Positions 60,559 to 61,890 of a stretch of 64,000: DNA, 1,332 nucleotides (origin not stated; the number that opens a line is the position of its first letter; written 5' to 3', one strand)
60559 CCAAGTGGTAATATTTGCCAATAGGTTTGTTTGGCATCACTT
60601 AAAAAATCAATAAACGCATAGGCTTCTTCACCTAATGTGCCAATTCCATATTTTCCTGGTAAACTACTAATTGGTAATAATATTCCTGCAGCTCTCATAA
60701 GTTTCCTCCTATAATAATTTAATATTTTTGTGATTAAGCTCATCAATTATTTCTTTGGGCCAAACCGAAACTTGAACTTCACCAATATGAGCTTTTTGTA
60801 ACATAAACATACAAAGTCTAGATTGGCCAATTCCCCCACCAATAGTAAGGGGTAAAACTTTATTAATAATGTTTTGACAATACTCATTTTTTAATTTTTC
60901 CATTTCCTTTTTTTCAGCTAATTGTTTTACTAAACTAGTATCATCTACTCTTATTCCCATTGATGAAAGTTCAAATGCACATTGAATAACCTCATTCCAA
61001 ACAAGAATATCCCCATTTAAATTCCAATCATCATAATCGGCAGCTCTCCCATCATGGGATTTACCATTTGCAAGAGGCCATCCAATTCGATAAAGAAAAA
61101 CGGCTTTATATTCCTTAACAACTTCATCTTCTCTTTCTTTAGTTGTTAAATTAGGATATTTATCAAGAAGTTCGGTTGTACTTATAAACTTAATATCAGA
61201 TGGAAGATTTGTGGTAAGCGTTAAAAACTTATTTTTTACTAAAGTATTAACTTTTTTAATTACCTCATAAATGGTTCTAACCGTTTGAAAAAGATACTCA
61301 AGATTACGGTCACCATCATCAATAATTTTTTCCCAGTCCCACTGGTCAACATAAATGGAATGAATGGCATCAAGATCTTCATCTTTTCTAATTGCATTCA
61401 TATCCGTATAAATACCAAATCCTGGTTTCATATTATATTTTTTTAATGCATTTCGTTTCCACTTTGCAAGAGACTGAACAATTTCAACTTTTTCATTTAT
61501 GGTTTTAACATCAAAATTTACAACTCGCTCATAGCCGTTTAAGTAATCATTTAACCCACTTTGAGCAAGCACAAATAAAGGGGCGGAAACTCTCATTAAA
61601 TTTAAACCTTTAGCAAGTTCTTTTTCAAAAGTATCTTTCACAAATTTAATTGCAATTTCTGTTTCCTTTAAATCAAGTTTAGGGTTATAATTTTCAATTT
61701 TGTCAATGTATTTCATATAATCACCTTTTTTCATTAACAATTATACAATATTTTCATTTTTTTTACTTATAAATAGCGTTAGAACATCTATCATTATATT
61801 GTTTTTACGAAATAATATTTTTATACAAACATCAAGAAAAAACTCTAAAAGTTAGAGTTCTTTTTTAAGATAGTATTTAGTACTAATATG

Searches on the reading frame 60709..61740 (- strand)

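Call 23: search_protein_families(library=pfam, proteins=[window:60709-61740:-], max_evalue=0.000001)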
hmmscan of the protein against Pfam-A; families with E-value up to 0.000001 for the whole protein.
window:60709-61740:- (343 aa): 2 families
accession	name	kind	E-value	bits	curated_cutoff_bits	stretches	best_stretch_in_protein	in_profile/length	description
PF03590.20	AsnA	-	3.3e-103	344.8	27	1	29-253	2-227/228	Aspartate-ammonia ligase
PF00152.25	tRNA-synt_2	-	1.6e-07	31.1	25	1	100-323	83-302/308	tRNA synthetases class II (D, K and N)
